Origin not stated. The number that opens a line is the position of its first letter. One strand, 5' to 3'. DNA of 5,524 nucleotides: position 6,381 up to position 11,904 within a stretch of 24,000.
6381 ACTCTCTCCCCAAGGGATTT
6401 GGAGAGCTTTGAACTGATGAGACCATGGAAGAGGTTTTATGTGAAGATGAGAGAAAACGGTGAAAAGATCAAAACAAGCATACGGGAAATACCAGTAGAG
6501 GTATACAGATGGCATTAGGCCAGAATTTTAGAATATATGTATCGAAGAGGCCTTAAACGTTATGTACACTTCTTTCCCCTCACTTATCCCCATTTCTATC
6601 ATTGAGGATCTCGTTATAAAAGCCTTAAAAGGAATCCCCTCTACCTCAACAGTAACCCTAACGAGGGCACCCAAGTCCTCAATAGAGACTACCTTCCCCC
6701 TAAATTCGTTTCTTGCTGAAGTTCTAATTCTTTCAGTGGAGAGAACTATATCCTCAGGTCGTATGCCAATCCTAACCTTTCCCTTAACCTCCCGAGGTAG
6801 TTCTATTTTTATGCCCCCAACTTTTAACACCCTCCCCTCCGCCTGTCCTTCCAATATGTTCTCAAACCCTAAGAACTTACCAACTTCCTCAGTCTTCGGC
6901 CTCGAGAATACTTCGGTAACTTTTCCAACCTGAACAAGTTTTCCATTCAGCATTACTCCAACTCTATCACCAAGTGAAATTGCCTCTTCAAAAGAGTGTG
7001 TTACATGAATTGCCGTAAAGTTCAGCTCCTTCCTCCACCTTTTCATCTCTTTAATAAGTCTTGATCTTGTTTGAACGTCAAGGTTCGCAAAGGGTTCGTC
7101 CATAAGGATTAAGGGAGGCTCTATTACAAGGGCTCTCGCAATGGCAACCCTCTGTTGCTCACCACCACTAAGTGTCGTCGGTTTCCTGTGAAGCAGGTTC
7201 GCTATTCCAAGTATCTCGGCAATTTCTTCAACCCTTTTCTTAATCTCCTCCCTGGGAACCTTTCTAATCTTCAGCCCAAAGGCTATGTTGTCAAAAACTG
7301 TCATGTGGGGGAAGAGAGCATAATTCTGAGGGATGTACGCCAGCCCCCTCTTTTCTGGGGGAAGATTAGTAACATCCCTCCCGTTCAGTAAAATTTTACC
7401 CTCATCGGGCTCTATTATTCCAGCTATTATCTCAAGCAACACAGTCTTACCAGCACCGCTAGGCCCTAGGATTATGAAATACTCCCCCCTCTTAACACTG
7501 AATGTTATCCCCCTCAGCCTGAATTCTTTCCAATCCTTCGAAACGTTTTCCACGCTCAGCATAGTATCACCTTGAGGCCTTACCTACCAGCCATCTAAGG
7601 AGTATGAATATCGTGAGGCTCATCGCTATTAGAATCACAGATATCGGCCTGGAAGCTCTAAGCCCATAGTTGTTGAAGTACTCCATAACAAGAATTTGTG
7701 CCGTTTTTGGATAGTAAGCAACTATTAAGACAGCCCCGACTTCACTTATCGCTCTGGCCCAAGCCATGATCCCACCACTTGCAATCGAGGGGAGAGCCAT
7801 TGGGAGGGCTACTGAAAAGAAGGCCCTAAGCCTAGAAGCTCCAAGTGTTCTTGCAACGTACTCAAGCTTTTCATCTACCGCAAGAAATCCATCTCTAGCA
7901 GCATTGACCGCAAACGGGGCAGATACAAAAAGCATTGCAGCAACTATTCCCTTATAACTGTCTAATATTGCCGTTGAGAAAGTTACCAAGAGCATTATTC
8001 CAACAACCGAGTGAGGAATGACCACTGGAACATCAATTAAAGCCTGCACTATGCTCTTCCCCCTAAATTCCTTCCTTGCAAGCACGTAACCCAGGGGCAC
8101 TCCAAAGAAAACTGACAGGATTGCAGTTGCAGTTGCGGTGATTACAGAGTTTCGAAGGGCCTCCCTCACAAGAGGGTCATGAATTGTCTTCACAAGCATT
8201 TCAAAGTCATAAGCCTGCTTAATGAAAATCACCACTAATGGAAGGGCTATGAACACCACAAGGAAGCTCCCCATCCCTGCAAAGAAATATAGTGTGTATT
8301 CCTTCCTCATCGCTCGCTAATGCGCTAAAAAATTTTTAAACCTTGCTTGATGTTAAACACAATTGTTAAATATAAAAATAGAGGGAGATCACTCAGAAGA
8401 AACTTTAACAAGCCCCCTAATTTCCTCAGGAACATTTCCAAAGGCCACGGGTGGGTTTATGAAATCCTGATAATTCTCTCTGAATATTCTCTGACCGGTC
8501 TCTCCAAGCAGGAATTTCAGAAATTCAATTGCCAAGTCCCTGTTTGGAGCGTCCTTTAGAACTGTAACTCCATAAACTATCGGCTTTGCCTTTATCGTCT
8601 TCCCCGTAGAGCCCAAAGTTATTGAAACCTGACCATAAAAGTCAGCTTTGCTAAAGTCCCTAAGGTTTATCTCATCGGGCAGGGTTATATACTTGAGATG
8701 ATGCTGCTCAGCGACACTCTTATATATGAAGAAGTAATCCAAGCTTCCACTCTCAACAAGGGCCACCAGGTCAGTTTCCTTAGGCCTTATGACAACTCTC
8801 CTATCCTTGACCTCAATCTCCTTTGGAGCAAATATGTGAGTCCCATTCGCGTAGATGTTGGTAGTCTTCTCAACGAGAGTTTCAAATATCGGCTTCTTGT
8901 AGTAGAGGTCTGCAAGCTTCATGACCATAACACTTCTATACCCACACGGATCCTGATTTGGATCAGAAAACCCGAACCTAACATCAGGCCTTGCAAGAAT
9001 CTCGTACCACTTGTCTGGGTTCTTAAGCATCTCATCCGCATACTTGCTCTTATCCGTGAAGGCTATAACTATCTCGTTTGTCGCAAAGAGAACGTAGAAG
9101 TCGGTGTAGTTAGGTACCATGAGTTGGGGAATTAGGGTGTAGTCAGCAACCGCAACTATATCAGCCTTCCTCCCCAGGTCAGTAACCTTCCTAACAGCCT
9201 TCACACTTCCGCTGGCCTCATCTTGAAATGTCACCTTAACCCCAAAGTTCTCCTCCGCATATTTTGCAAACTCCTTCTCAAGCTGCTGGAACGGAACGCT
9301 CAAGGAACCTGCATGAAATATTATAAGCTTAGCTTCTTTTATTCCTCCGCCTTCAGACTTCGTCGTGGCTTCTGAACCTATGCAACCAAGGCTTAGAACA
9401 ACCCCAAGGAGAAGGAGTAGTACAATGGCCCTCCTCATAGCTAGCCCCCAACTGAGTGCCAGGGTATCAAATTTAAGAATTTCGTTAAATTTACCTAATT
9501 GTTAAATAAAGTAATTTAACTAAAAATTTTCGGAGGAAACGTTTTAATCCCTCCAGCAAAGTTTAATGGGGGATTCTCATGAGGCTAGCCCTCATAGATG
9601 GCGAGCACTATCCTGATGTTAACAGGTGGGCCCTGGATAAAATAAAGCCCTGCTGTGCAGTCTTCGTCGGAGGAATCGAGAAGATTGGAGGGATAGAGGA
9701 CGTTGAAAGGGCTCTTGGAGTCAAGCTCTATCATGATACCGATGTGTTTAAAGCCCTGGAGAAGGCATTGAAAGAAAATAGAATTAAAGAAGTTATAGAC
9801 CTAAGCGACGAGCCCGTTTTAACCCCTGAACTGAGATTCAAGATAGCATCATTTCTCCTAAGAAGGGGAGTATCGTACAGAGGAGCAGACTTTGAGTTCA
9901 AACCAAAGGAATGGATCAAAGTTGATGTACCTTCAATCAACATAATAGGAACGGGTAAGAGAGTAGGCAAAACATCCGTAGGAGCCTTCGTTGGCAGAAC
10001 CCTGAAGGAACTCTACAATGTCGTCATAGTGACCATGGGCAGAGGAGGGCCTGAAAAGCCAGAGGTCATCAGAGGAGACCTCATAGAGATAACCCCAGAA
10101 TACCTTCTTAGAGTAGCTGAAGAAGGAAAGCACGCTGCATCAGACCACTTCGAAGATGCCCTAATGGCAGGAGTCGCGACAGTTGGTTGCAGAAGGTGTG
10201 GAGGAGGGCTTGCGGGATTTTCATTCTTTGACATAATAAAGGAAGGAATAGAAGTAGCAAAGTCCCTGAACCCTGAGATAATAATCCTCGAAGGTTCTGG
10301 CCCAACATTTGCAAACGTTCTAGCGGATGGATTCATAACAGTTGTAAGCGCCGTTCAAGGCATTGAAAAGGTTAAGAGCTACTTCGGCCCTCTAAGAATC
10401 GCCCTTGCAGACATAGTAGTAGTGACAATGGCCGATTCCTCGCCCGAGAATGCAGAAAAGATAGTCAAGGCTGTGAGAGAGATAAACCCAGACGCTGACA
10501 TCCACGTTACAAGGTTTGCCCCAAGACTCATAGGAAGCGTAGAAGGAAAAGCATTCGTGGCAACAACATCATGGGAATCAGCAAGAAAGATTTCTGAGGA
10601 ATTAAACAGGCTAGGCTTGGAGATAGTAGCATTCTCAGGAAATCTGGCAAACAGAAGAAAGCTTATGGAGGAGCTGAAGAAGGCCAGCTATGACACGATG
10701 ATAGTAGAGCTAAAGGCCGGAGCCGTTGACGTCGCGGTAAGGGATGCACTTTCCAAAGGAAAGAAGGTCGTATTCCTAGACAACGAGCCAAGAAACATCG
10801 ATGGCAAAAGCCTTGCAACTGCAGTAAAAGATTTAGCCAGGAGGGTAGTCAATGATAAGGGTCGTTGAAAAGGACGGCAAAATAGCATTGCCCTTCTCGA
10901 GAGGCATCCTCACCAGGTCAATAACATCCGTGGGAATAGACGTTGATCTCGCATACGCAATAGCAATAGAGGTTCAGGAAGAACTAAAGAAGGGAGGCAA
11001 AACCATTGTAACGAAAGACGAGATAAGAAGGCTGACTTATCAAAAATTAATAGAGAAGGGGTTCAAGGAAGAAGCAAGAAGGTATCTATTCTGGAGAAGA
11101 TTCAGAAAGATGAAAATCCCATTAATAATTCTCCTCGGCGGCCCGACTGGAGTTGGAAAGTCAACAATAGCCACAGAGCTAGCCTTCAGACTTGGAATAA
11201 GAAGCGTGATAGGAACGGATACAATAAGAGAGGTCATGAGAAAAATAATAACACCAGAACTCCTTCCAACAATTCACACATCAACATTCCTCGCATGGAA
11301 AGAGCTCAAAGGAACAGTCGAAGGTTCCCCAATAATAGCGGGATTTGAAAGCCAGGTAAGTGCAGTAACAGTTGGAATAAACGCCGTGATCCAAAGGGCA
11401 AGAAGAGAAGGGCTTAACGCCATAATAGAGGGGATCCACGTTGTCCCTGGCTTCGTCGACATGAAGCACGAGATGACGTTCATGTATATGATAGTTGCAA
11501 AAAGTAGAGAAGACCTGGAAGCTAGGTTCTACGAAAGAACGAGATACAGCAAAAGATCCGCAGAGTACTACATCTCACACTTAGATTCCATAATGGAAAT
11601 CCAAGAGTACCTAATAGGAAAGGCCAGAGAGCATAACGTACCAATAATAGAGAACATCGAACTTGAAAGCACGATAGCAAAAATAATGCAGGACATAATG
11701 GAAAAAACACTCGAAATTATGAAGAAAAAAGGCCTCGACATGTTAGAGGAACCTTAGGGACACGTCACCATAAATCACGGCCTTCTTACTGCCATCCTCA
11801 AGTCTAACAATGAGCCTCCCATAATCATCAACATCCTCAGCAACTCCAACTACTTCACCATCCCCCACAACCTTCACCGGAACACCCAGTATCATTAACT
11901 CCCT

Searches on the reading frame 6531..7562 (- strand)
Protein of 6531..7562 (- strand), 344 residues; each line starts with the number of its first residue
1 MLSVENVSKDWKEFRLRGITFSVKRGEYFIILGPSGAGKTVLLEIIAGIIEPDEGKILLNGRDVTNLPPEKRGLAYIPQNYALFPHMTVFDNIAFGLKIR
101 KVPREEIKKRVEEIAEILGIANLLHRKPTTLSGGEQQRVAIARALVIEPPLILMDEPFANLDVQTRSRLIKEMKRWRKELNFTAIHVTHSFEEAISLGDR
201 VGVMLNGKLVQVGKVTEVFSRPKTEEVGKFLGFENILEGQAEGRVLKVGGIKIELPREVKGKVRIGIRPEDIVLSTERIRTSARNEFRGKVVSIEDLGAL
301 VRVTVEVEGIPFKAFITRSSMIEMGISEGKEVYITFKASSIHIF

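Call 32: search_protein_families(library=pfam, proteins=[window:6531-7562:-], max_evalue=0.001)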
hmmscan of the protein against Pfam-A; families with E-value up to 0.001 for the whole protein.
window:6531-7562:- (344 aa): 6 families
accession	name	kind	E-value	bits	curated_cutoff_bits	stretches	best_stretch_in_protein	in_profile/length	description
PF00005.33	ABC_tran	-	6.7e-38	130.8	25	1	16-159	1-137/137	ABC transporter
PF03459.23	TOBE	-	2.2e-15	57.1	22.3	1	281-343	1-64/64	TOBE domain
PF08402.16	TOBE_2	-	7.7e-11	42.4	21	1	265-344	1-76/76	TOBE domain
PF02463.25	SMC_N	-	1.1e-05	25.5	40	0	113-191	122-201/220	RecF/RecN/SMC N terminal domain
PF13304.12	AAA_21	-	1.7e-05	25.5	27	0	136-190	243-299/304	AAA domain, putative AbiEii toxin, Type IV TA system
PF17850.7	CysA_C_terminal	-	0.0002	22.3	29.7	1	235-273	1-42/43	CysA C-terminal regulatory domain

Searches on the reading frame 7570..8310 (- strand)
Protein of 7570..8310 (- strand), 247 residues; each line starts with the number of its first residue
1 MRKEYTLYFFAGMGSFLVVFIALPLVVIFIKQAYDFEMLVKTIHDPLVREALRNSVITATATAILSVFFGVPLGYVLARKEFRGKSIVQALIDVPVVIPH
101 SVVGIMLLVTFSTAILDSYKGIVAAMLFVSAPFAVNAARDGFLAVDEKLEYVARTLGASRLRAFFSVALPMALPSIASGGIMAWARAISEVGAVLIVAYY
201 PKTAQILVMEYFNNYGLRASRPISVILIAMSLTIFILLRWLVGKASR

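Call 32: search_protein_families(library=pfam, proteins=[window:7570-8310:-], max_evalue=0.001)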
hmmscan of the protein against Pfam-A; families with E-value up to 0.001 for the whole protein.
window:7570-8310:- (247 aa): 1 family
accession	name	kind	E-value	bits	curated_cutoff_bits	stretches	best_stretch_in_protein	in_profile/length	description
PF00528.27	BPD_transp_1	-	8.2e-20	71.7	26.4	1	70-242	1-175/184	Binding-protein-dependent transport system inner membrane component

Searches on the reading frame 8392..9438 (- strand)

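Call 32: search_protein_families(library=pfam, proteins=[window:8392-9438:-], max_evalue=0.001)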
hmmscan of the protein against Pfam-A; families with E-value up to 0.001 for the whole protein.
window:8392-9438:- (349 aa): 2 families
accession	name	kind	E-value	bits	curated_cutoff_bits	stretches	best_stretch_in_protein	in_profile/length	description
PF13531.11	SBP_bac_11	-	5.3e-33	115.1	25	1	40-322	3-224/227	Bacterial extracellular solute-binding protein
PF01547.30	SBP_bac_1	-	8.3e-22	79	26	1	46-316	4-306/307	Bacterial extracellular solute-binding protein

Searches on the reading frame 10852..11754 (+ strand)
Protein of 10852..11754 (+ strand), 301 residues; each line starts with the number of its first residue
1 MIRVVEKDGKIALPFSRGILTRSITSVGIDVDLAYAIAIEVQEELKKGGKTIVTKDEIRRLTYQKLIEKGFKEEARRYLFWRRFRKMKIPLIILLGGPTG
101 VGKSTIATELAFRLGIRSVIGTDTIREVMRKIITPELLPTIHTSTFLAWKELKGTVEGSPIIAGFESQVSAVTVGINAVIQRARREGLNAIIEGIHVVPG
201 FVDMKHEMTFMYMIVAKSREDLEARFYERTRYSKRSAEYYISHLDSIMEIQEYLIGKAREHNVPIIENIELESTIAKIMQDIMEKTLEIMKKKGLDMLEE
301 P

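Call 32: search_protein_families(library=pfam, proteins=[window:10852-11754:+], max_evalue=0.001)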
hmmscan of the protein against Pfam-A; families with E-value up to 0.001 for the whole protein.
window:10852-11754:+ (301 aa): 4 families
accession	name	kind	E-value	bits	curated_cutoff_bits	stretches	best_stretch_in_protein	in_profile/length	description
PF03477.21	ATP-cone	-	8.3e-13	49.1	25.8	1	3-86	2-87/88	ATP cone domain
PF13671.12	AAA_33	-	4e-05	24.4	27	1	93-136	2-40/143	AAA domain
PF13238.12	AAA_18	-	4.2e-05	24.4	29.4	1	93-127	1-34/128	AAA domain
PF13191.12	AAA_16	-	0.0007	20.6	32.6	0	90-185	24-129/167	AAA ATPase domain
